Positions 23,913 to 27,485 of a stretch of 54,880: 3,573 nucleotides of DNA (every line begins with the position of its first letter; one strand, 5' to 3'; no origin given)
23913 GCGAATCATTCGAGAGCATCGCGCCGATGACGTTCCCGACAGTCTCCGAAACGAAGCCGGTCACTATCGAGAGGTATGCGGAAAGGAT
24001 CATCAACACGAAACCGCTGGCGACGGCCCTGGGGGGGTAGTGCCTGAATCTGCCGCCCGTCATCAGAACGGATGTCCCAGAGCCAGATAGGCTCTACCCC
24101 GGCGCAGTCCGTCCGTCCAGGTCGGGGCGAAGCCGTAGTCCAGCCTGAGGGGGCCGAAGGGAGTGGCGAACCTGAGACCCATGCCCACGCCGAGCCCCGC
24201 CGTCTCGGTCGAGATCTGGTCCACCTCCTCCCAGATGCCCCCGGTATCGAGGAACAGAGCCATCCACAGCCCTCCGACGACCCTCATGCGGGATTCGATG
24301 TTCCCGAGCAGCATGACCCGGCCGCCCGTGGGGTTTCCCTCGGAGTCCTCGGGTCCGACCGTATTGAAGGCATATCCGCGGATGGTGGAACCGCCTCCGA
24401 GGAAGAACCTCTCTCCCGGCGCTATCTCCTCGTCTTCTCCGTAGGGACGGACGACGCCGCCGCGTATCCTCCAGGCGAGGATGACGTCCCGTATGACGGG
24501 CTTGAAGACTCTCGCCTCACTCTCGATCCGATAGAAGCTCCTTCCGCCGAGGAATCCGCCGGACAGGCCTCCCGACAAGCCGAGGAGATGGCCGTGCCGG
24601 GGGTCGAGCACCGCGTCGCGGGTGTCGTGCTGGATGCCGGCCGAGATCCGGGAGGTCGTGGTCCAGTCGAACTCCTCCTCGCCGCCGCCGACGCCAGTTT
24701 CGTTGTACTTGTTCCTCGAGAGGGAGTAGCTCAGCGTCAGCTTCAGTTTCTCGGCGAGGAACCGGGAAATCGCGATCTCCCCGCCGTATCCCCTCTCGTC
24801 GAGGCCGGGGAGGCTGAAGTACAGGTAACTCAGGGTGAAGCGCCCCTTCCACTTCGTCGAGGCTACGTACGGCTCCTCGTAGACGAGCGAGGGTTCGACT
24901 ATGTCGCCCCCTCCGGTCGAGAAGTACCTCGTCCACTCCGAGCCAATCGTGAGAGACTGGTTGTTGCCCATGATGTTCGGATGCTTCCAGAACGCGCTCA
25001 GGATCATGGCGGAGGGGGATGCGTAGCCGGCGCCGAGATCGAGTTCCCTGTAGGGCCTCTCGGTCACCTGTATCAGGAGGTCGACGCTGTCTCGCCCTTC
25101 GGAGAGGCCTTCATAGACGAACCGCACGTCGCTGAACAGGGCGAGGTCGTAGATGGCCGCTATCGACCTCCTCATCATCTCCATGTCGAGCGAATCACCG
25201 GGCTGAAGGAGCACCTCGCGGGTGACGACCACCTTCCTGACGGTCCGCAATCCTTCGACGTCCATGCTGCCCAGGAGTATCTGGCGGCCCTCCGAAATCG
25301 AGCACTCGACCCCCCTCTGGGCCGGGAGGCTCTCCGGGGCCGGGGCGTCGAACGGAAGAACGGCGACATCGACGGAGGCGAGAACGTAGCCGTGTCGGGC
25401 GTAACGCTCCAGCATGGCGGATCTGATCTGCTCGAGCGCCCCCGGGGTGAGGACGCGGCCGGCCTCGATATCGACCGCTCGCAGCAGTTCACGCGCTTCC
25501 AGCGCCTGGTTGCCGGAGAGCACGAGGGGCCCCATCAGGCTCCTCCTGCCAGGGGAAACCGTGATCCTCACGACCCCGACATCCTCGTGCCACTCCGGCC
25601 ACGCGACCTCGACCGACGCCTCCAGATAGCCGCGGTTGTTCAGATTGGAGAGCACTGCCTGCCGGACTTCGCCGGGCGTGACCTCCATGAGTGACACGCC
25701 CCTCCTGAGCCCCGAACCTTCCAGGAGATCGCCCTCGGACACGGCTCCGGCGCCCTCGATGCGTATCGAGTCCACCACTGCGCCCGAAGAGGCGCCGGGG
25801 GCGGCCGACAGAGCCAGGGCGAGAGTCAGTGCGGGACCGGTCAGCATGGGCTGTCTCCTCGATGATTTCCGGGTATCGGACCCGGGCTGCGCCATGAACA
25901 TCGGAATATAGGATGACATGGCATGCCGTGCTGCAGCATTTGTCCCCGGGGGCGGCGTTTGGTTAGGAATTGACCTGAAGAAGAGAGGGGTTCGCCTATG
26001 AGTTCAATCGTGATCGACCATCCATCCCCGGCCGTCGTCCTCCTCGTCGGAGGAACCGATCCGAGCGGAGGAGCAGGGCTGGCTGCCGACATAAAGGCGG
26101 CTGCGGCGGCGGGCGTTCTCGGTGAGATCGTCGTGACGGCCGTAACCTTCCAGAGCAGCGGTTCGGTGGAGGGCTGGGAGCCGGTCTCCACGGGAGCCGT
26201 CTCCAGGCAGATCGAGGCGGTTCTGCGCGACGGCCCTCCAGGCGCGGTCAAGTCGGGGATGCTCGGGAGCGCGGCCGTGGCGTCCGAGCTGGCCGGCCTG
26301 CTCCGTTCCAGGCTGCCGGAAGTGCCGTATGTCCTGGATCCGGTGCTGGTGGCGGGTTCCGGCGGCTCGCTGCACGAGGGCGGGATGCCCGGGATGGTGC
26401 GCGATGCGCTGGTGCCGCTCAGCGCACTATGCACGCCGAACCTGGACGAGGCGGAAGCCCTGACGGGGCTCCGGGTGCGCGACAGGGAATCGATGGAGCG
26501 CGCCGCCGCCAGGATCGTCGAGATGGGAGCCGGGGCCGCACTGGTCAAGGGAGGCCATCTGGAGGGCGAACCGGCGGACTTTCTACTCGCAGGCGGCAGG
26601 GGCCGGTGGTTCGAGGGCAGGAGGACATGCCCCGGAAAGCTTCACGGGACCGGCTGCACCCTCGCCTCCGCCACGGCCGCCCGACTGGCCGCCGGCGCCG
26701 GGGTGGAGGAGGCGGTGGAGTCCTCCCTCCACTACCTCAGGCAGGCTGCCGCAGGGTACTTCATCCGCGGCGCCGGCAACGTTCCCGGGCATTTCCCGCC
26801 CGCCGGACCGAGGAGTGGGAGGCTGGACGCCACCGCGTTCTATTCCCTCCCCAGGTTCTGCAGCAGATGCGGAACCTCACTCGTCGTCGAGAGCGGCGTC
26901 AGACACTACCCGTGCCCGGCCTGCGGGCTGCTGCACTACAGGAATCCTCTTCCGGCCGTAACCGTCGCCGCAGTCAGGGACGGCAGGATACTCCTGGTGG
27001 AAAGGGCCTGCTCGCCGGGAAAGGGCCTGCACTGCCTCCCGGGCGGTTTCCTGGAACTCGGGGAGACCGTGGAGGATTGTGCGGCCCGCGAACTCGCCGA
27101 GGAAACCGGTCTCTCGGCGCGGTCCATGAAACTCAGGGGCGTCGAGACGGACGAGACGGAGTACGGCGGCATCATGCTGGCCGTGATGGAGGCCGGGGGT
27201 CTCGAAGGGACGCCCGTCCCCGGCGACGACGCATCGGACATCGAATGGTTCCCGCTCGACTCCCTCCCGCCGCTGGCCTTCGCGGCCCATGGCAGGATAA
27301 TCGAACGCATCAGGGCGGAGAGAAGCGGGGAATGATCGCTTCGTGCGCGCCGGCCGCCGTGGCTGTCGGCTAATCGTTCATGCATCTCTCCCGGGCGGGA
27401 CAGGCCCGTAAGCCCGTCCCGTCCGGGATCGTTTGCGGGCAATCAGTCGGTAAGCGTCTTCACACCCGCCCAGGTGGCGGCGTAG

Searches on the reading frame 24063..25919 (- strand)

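Call 6: search_protein_families(library=pfam, proteins=[window:24063-25919:-], max_evalue=0.01)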
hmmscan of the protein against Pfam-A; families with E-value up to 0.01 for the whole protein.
window:24063-25919:- (618 aa): 4 families
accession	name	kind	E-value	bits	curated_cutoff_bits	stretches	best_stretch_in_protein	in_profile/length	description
PF01103.29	Omp85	-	9.5e-49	167.1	24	1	315-614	1-321/325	Omp85 superfamily domain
PF07244.20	POTRA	-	6.5e-21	75.3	21.3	3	133-195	7-64/79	Surface antigen variable number repeat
PF08479.16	POTRA_2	-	8.8e-06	25.9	24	1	133-185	7-59/76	POTRA domain, ShlB-type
PF08478.15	POTRA_1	-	0.0045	17.7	23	0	50-92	4-46/69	POTRA domain, FtsQ-type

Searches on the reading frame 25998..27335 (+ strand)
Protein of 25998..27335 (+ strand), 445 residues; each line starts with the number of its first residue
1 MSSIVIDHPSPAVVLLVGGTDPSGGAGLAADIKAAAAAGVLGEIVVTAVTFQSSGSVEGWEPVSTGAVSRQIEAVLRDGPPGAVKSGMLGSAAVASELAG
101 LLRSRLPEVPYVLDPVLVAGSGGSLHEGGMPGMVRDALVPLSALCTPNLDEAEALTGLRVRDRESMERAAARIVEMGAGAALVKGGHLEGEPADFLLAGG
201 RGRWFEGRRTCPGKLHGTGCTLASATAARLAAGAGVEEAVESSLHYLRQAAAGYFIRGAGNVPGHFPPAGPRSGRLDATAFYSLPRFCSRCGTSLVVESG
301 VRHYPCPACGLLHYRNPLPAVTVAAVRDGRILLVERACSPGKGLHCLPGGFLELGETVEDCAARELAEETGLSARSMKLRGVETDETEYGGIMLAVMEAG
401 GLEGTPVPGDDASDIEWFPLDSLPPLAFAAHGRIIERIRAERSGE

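Call 76: search_protein_families(library=pfam, proteins=[window:25998-27335:+], max_evalue=0.0001)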
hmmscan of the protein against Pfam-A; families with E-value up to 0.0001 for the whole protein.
window:25998-27335:+ (445 aa): 3 families
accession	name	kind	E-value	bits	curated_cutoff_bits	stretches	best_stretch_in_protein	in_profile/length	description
PF08543.17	Phos_pyr_kin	-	2.8e-66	223.8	27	1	21-263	1-244/246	Phosphomethylpyrimidine kinase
PF00293.34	NUDIX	-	2.4e-22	79.8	21.1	1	319-436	4-132/134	NUDIX domain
PF09297.16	Zn_ribbon_NUD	-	1.3e-05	25.3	24.8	1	286-314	4-32/32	NADH pyrophosphatase zinc ribbon domain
